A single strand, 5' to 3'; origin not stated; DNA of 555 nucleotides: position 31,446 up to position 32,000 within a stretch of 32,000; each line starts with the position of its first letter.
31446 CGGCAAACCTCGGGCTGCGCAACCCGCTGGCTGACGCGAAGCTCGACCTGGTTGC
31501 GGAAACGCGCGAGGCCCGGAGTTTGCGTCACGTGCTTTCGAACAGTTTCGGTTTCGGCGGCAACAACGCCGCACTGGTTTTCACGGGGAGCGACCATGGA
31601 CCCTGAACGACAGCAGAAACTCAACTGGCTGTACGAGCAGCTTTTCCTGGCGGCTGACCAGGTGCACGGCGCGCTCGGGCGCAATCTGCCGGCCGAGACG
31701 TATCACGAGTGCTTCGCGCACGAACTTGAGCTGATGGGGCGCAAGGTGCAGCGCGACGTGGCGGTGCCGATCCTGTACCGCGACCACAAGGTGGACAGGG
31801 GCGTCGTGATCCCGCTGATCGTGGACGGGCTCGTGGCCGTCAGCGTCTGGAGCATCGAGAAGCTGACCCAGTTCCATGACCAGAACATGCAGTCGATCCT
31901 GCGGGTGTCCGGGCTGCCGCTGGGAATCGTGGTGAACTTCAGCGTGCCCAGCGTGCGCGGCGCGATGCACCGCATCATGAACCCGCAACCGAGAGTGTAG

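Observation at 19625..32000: Aryl-polyene-like type II FAS/PKS lipid cluster with non-canonical extras, truncated by the window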

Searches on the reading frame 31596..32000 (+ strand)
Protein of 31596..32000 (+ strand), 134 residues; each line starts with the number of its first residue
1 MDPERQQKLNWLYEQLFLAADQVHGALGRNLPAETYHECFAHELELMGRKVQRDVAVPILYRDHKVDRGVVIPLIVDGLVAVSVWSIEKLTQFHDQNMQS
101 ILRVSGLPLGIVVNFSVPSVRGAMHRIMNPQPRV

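Call 9: search_protein_families(library=pfam, proteins=[window:31596-31997:+], max_evalue=0.001)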
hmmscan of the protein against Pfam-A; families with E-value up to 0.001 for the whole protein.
window:31596-31997:+ (134 aa): 1 family
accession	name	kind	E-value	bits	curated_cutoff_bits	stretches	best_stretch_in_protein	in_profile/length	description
PF13366.12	PDDEXK_3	-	1.6e-19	70.8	22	1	14-126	5-116/117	PD-(D/E)XK nuclease superfamily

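Call 17: find_encoding_contigs(protein=window:31596-32000:+, flank=10000, max_places=6)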
Protein window:31596-32000:+ (134 aa): 10 contigs read that carry it; 6 places shown.
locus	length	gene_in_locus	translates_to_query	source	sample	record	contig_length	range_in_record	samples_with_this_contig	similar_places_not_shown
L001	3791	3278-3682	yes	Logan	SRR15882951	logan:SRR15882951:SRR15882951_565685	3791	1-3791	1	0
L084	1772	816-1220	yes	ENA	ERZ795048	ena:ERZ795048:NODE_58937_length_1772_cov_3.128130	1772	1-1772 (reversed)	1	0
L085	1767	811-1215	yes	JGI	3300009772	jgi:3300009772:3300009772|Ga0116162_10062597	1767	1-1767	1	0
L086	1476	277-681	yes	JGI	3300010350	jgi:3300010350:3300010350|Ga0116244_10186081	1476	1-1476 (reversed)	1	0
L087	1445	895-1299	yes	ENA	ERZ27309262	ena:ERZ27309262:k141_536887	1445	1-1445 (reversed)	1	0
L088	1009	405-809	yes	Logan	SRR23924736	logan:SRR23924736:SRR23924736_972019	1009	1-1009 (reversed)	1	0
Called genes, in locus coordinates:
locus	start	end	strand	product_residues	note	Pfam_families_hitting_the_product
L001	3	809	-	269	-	?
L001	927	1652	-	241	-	PF00106:adh_short, PF01370:Epimerase (weak), PF08659:KR, PF13460:NAD_binding_10 (weak), PF13561:adh_short_C2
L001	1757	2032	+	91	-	PF00550:PP-binding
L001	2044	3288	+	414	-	PF00109:ketoacyl-synt, PF00108:Thiolase_N (weak), PF02801:Ketoacyl-synt_C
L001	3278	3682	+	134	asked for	PF13366:PDDEXK_3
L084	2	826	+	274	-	?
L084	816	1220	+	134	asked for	PF13366:PDDEXK_3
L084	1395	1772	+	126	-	?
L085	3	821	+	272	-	?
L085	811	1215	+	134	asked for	PF13366:PDDEXK_3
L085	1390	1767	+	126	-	?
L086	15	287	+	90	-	PF02801:Ketoacyl-synt_C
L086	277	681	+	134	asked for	PF13366:PDDEXK_3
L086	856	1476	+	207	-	?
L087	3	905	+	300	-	?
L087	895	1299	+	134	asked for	PF13366:PDDEXK_3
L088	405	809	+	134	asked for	PF13366:PDDEXK_3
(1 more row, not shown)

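Call 20: find_related_loci(query=L086:856-1476:+, collection=metagenome_contigs, flank=10000)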
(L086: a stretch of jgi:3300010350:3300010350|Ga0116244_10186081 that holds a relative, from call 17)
Query L086:856-1476:+ (207 aa) in metagenome_contigs; peptide patterns used: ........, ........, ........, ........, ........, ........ (x = any residue, [..] = any of these).
281 stretches matched a pattern; 6 encode a relative of the query (tblastn E <= 1e-3); 6 distinct loci.
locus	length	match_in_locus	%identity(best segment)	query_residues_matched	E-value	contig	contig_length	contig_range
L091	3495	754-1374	87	1-207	7e-125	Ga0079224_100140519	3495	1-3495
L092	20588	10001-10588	85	12-207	3e-112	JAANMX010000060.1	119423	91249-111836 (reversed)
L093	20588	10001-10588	85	12-207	3e-112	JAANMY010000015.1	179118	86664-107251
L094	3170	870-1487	67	1-206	3e-87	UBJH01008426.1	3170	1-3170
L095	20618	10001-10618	68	1-206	4e-84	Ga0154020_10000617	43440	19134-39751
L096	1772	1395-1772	99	1-126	8e-87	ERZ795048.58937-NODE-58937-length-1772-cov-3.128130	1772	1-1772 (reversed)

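Call 36: search_protein_families(library=ncbifam, proteins=[L092:11085-12266:+, L092:9968-11080:+, window:31596-31997:+], max_evalue=0.001)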
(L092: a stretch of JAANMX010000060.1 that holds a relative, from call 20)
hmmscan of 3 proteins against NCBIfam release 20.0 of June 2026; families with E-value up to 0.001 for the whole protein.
L092:11085-12266:+ (393 aa): 21 families
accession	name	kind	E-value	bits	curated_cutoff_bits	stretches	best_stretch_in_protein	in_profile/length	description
TIGR01475.1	ubiA_other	subfamily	2.8e-80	269.8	180.8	1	42-389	2-279/282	UbiA-like polyprenyltransferase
NF009526.0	PRK12888.1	equivalog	2.9e-80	269.9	364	2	40-215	13-170/301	4-hydroxybenzoate octaprenyltransferase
NF009524.0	PRK12886.1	equivalog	6.6e-71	239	387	2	36-214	2-159/291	prenyltransferase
NF041584.1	MqnP_SCO4491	exception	4.8e-70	236.5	420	2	95-215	38-158/285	menaquinone biosynthesis prenyltransferase MqnP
NF041586.1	MqnP_DT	exception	6.6e-68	229.4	430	2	43-214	1-151/277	menaquinone biosynthesis prenyltransferase MqnP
NF009515.0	PRK12874.1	equivalog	1e-52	179.3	392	2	38-213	4-163/291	4-hydroxybenzoate polyprenyltransferase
NF041585.1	MqnP_Cj_Hp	exception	1.9e-52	178.5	375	2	42-213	1-156/281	menaquinone biosynthesis prenyltransferase MqnP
NF009609.0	PRK13106.1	equivalog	2.7e-44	151.8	349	2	94-215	46-167/301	prenyltransferase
NF009532.0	PRK12895.1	equivalog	1.6e-38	132.8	414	2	99-212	39-152/286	prenyltransferase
NF009517.0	PRK12876.1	equivalog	5.4e-38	131.1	419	2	96-204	46-154/300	prenyltransferase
TIGR01474.1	ubiA_proteo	equivalog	2.1e-27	96.4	275.45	2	93-214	37-158/282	4-hydroxybenzoate octaprenyltransferase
NF009514.0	PRK12873.1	equivalog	3e-14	53.1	246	1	93-213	43-167/297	4-hydroxybenzoate polyprenyltransferase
TIGR01473.1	cyoE_ctaB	equivalog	4.2e-11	43.1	210.3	1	90-217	31-158/281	heme o synthase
NF005742.0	PRK07566.1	equivalog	9e-10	38.1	313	1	110-202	79-173/315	chlorophyll synthase ChlG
NF009523.0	PRK12884.1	equivalog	2.2e-08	33.6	269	1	97-184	37-122/279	prenyltransferase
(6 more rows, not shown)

L092:9968-11080:+ (370 aa): 14 families
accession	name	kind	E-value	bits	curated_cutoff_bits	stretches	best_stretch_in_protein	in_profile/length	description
TIGR03150.1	fabF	equivalog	1.6e-27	96.2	493.75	1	3-253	3-257/407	beta-ketoacyl-ACP synthase II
NF005589.0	PRK07314.1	subfamily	3e-25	88.8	387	1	3-253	6-260/413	beta-ketoacyl-ACP synthase II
NF004970.0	PRK06333.1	subfamily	2.7e-18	66.1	525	1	3-253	6-270/424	beta-ketoacyl-ACP synthase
NF006587.0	PRK09116.1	equivalog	6.1e-17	61.5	470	1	3-253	4-259/408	beta-ketoacyl-ACP synthase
NF006274.0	PRK08439.1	equivalog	1.6e-14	53.5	621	1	3-253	4-258/406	beta-ketoacyl-ACP synthase II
NF005490.0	PRK07103.1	equivalog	5.6e-14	52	445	1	3-253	6-267/414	polyketide beta-ketoacyl:acyl carrier protein synthase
NF004618.0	PRK05952.1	equivalog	4.2e-13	48.9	455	1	1-246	2-230/384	beta-ketoacyl-ACP synthase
NF006618.0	PRK09185.1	subfamily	8e-12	44.9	407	1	3-245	5-243/394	beta-ketoacyl-ACP synthase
NF005916.1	PRK07910.1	equivalog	1.9e-11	43.5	560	1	3-249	14-264/418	KasA/KasB family beta-ketoacyl-ACP synthase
NF005935.0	PRK07967.1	equivalog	2e-11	43.4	630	1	3-196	4-196/406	beta-ketoacyl-ACP synthase I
NF058662.1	cispenta_AmcF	equivalog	4.3e-11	42.4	325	1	3-251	2-216/369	cispentacin biosynthesis acyltransferase subunit AmcF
NF006434.0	PRK08722.1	equivalog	7.3e-11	41.6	759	1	3-253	6-260/414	beta-ketoacyl-ACP synthase II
NF053555.1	prodigi_MBC_PigJ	equivalog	5.1e-05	21.8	900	1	140-249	495-599/759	prodigiosin MBC biosynthesis protein PigJ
NF005084.0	PRK06519.1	equivalog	0.00048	19.3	320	0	130-246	142-265/397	beta-ketoacyl-ACP synthase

window:31596-31997:+ (134 aa): 1 family
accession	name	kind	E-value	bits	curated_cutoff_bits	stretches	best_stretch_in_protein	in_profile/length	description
TIGR04256.1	GxxExxY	subfamily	1.3e-20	73.9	35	1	14-127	4-115/116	GxxExxY protein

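Call 53: search_protein_families(library=pfam, proteins=[L095:11140-12648:-, L095:12654-15182:-, L095:2027-3310:-, L095:4184-5068:-], max_evalue=0.001)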
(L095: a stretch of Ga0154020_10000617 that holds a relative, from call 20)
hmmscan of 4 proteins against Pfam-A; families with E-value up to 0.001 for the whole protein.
L095:11140-12648:- (502 aa): 1 family
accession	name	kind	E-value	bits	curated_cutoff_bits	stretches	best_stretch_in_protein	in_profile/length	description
PF01704.24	UDPGP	-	2.3e-32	112.7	22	1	131-433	52-339/413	UTP--glucose-1-phosphate uridylyltransferase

L095:12654-15182:- (842 aa): 0 families

L095:2027-3310:- (427 aa): 1 family
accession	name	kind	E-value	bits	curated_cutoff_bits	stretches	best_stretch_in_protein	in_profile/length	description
PF05193.26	Peptidase_M16_C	-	9.1e-25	88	23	1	191-365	2-181/181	Peptidase M16 inactive domain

L095:4184-5068:- (295 aa): 0 families
